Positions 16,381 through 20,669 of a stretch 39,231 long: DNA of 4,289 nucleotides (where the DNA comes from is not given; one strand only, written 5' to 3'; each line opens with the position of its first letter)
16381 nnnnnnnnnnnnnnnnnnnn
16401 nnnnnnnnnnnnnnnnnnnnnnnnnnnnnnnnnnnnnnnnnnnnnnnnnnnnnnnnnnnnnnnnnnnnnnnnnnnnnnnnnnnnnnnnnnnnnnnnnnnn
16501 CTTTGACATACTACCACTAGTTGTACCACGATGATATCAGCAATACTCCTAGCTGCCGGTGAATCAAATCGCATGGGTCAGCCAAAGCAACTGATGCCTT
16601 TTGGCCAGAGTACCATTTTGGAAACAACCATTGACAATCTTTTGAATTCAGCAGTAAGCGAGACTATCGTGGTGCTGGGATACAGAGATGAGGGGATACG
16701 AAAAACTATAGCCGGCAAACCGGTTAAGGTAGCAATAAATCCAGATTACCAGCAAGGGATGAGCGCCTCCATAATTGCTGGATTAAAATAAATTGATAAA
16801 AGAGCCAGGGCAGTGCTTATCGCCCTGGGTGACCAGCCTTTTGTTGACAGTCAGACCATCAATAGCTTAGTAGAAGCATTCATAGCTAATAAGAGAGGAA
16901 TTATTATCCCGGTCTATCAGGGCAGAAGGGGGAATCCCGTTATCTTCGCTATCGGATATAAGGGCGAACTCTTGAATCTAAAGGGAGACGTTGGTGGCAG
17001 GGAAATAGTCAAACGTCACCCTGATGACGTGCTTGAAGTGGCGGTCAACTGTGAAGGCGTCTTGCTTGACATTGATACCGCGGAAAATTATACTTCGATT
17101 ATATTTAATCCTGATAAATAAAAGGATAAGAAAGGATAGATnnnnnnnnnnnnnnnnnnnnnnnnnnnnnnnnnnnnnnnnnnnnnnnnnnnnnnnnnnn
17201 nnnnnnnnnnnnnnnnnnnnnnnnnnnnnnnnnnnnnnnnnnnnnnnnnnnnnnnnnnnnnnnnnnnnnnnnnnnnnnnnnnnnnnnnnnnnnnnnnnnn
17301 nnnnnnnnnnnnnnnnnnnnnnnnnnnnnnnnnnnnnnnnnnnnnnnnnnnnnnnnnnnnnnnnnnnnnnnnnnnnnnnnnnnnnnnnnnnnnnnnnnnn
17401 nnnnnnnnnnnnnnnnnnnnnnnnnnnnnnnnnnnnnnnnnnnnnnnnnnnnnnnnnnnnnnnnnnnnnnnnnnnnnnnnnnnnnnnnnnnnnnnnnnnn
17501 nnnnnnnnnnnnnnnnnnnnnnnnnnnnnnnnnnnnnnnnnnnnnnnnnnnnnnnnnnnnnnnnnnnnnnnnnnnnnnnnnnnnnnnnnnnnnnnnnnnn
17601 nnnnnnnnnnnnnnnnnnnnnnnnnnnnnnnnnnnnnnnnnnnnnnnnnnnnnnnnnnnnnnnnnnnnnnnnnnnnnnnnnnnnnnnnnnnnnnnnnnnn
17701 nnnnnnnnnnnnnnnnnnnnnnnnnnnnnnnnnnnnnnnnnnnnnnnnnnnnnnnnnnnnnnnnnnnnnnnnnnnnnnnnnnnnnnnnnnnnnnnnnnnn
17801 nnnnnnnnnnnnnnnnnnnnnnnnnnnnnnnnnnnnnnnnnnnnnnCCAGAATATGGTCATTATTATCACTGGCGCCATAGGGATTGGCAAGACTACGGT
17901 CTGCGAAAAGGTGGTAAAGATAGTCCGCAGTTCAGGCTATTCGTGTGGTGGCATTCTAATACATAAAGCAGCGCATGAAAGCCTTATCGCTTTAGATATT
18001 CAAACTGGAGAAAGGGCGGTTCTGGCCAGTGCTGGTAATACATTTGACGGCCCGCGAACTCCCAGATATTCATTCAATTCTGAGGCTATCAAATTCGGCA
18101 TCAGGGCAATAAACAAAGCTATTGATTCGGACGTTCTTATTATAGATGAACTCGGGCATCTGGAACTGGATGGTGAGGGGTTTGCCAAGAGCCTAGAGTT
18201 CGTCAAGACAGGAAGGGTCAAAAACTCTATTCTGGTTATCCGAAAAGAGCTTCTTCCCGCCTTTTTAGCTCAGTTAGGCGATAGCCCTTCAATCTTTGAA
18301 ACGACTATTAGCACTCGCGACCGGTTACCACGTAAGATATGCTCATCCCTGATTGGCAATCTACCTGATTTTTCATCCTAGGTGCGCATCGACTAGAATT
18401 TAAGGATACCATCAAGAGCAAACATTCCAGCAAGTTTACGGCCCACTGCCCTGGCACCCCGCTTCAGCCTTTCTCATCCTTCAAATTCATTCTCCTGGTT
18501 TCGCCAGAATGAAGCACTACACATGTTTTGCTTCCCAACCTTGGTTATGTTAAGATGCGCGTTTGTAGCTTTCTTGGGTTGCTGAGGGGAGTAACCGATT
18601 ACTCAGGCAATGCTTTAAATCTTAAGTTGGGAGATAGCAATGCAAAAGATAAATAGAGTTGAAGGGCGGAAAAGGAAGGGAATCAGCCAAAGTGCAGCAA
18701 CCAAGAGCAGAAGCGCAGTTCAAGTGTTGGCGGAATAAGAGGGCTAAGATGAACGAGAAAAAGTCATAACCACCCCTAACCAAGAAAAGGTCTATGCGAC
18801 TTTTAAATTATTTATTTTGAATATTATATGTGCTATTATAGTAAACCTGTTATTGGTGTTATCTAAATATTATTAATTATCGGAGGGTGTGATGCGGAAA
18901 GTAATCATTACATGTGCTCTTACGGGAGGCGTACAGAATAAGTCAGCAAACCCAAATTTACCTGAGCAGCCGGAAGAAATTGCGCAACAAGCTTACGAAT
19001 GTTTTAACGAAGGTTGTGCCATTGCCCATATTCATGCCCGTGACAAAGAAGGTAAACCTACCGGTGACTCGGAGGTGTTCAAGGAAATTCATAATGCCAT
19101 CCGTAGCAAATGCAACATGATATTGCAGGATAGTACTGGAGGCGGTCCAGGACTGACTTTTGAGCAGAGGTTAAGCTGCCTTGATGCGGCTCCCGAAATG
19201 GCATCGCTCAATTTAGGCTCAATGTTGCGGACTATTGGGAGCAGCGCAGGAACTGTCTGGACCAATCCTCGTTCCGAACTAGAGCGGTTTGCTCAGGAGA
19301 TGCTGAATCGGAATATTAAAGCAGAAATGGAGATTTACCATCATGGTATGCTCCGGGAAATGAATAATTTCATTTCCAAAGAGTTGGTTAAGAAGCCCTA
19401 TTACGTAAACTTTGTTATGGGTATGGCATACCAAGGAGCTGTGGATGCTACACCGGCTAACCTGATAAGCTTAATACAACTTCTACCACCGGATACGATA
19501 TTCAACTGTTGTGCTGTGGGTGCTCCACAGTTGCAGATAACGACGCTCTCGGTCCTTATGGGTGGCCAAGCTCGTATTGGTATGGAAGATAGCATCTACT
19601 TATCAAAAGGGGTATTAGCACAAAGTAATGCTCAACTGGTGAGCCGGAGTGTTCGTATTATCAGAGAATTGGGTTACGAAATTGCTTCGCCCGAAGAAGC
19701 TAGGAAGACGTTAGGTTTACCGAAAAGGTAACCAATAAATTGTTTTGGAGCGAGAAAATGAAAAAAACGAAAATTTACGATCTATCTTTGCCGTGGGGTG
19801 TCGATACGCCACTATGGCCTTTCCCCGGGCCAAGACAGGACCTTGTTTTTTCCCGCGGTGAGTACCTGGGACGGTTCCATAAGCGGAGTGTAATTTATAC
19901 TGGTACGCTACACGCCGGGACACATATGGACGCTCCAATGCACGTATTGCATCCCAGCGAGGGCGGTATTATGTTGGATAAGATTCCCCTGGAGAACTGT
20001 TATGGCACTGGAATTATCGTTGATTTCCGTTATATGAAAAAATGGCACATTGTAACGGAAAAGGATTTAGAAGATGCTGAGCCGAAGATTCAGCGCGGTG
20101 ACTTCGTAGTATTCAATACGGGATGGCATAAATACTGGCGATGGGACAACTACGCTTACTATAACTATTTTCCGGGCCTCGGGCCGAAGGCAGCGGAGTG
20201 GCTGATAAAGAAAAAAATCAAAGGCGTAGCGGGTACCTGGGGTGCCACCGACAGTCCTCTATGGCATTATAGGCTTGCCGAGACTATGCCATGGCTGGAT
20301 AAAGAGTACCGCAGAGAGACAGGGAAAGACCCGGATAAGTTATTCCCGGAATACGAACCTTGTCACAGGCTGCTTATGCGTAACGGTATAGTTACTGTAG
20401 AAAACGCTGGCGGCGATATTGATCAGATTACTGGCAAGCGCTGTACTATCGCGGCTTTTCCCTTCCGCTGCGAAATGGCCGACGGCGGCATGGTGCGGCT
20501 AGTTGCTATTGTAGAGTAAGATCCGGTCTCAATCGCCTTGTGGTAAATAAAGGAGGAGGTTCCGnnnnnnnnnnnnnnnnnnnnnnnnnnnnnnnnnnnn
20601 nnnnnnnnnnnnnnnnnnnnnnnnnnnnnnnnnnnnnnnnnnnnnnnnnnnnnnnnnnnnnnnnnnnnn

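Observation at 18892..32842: One ~14-kb operon fusing a complete phloroglucinol ring-cleavage module to two transhydroxylase-like molybdoenzymes and an ATP-yielding acyl-CoA synthetase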

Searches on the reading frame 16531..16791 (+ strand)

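Call 5: search_protein_families(library=pfam, proteins=[window:16531-16791:+])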
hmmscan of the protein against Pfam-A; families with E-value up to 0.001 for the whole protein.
window:16531-16791:+ (86 aa): 3 families
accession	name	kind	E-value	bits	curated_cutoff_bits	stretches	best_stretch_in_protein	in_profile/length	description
PF12804.13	NTP_transf_3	-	5.9e-19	69.2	27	1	4-86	1-81/160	MobA-like NTP transferase domain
PF01128.25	IspD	-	2.2e-06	28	27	1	3-66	2-69/221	2-C-methyl-D-erythritol 4-phosphate cytidylyltransferase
PF00483.29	NTP_transferase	-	3.5e-05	23.9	21.2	1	4-73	2-77/245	Nucleotidyl transferase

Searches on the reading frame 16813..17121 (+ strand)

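Call 5: search_protein_families(library=pfam, proteins=[window:16813-17121:+])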
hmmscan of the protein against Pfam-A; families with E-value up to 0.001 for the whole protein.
window:16813-17121:+ (102 aa): 1 family
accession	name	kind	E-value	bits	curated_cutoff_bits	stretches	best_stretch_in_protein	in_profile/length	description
PF12804.13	NTP_transf_3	-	1.4e-13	51.8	27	1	2-72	90-159/160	MobA-like NTP transferase domain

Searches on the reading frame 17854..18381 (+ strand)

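Call 5: search_protein_families(library=pfam, proteins=[window:17854-18381:+])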
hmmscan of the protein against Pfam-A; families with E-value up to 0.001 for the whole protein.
window:17854-18381:+ (175 aa): 6 families
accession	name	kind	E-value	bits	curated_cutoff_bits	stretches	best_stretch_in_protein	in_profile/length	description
PF03266.21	NTPase_1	-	2.8e-25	89.6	23.9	1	3-162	2-167/168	NTPase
PF13401.12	AAA_22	-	6e-06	27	27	1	2-118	7-105/130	AAA domain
PF00448.28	SRP54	-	4.5e-05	23.6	22.7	1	2-129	3-121/196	SRP54-type protein, GTPase domain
PF01637.24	ATPase_2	-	0.00015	22.1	33.2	1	2-105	22-125/225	ATPase domain predominantly from Archaea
PF13245.12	AAA_19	-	0.00022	21.8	25.1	1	2-104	13-103/134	AAA domain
PF13604.12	AAA_30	-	0.00069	19.8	27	1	2-104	20-101/191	AAA domain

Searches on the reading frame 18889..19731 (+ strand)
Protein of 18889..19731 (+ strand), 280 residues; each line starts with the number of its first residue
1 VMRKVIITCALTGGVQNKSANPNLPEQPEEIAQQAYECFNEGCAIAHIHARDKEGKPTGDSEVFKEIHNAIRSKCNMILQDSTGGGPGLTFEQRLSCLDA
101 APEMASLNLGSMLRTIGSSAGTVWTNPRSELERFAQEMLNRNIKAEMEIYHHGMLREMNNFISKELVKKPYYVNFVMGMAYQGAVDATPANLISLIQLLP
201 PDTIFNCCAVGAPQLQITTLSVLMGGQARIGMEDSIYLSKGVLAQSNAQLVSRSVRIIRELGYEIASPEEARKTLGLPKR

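Call 3: search_protein_families(library=pfam, proteins=[window:18889-19731:+])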
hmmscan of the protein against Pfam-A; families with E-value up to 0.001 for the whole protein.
window:18889-19731:+ (280 aa): 1 family
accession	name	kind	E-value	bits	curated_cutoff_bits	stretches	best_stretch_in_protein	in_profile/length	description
PF05853.18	BKACE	-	1.3e-90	303.9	24.8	1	4-277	1-274/274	beta-keto acid cleavage enzyme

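Call 4: search_protein_families(library=ncbifam, proteins=[window:18889-19731:+])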
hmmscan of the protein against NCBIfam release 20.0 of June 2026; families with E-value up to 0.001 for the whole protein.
window:18889-19731:+ (280 aa): 4 families
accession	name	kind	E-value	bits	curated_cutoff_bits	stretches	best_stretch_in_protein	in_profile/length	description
NF052387.1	Lys_ferment_KCE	equivalog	7.1e-85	284.6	382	1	4-277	1-267/267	3-keto-5-aminohexanoate cleavage enzyme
NF053538.1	DixhxACActTsKce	equivalog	4.2e-66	223.1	430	2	118-277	141-302/310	3,5-dioxohexanoate:acetyl-CoA acetone transferase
NF053568.1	3OXCoAcCUPNH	equivalog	5.8e-58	196.3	350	1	4-278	3-273/274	3-oxoadipate:acetyl-CoA acetyltransferase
NF052389.1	Lys_KAL_CLE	exception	4.1e-54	184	725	1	4-278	170-437/440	bifunctional 3-aminobutyryl-CoA ammonia lyase/3-keto-5-aminohexanoate cleavage enzyme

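Call 22: search_solved_structures(query=window:18889-19731:+)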
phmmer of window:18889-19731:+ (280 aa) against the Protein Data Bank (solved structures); distinct sequences matched with E-value up to 0.001: 13.
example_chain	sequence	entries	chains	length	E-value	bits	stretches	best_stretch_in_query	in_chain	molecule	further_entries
2y7d_A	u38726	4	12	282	5.1e-49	170.3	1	5-278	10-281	3-KETO-5-AMINOHEXANOATE CLEAVAGE ENZYME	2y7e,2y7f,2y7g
3e02_A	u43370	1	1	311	7.5e-48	166.5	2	123-275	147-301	uncharacterized protein DUF849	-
3lot_A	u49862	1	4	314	3.9e-42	147.7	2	5-113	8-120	uncharacterized protein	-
3e49_A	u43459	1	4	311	5.8e-42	147.2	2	3-112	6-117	uncharacterized protein DUF849 with a TIM barrel fold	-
8rio_A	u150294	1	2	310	9.9e-38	133.3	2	126-277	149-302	3-keto-5-aminohexanoate cleavage protein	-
8rip_A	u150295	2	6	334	1.4e-37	132.8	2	128-277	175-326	3-keto-5-aminohexanoate cleavage protein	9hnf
3chv_A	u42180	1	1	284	6.8e-35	124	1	5-278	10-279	Prokaryotic domain of unknown function (DUF849) with a TIM barrel fold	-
3fa5_A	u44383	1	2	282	1.4e-34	123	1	5-277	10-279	protein of unknown function (DUF849)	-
3c6c_A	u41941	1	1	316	2.1e-34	122.4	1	1-278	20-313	3-keto-5-aminohexanoate cleavage enzyme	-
9zsc_A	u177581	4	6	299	1e-32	116.8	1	3-276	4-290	3-keto-5-aminohexanoate cleavage protein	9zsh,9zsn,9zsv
3no5_A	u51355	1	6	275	7.6e-32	114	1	3-277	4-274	Uncharacterized protein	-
5zmu_A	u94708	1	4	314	1.1e-17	67.6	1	13-277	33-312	Cis-epoxysuccinate hydrolase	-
5zmy_A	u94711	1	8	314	2.7e-17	66.3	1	13-277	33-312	Cis-epoxysuccinate hydrolase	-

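Call 28: search_solved_structures(query=window:18889-19731:+, max_evalue=1e-45, show_alignments=1)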
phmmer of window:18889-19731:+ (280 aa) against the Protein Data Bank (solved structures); distinct sequences matched with E-value up to 1e-45: 2.
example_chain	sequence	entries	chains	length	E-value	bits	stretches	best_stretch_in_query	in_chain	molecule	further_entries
2y7d_A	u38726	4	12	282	5.1e-49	170.3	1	5-278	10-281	3-KETO-5-AMINOHEXANOATE CLEAVAGE ENZYME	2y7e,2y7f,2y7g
3e02_A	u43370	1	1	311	7.5e-48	166.5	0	123-275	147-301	uncharacterized protein DUF849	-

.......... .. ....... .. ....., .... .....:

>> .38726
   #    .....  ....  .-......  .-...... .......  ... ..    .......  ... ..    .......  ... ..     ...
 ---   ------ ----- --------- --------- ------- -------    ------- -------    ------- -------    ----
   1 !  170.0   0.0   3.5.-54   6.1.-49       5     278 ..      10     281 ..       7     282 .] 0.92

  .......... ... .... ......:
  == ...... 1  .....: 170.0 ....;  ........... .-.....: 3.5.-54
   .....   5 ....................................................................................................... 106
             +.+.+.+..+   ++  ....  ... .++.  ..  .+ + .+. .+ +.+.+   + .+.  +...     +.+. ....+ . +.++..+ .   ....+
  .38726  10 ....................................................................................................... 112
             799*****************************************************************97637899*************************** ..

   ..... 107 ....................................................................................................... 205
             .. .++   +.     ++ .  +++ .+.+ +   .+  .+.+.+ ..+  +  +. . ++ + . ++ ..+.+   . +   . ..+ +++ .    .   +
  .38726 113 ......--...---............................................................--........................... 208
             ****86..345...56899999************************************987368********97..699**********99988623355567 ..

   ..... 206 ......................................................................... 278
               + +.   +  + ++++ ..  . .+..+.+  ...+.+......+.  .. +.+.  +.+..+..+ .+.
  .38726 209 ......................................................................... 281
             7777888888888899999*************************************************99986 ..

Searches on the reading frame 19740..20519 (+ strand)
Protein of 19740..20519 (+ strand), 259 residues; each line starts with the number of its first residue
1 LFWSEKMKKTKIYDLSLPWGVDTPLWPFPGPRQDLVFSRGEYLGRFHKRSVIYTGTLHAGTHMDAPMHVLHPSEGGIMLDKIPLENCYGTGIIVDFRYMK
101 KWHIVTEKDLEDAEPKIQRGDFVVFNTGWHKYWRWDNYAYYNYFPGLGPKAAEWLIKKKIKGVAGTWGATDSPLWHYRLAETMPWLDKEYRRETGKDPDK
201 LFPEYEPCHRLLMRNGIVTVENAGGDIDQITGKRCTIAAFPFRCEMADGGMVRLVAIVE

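Call 3: search_protein_families(library=pfam, proteins=[window:19740-20519:+])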
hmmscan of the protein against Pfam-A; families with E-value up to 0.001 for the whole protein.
window:19740-20519:+ (259 aa): 1 family
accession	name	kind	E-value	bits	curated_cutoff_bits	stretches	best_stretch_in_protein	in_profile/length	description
PF04199.19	Cyclase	-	1.2e-31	110.3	23.1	1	13-164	1-134/142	Putative cyclase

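Call 4: search_protein_families(library=ncbifam, proteins=[window:19740-20519:+])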
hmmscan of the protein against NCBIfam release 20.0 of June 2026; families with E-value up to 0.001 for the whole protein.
window:19740-20519:+ (259 aa): 1 family
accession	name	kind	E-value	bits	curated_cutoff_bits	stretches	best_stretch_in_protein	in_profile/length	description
TIGR03035.1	trp_arylform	equivalog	1.2e-06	28.7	223.05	1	12-161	2-138/206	arylformamidase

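Call 21: search_solved_structures(query=window:19740-20519:+)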
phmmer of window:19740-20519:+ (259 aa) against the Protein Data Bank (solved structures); distinct sequences matched with E-value up to 0.001: 6.
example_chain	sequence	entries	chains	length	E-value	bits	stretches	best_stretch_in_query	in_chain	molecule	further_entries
1r61_A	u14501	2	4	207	1.4e-08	37.5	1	56-164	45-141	metal-dependent hydrolase | Hydrolase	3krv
5nmp_A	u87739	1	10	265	6.3e-06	28.8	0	57-159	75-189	Isatin hydrolase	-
8hmo_A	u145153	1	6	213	7.8e-06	28.5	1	56-128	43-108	Metal-dependent hydrolase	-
4co9_A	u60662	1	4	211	2.7e-05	26.7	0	7-95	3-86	KYNURENINE FORMAMIDASE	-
4cz1_A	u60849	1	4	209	4.4e-05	26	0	7-95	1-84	KYNURENINE FORMAMIDASE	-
4j0n_A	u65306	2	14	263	0.00019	23.9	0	58-167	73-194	Isatin hydrolase B | Putative uncharacterized protein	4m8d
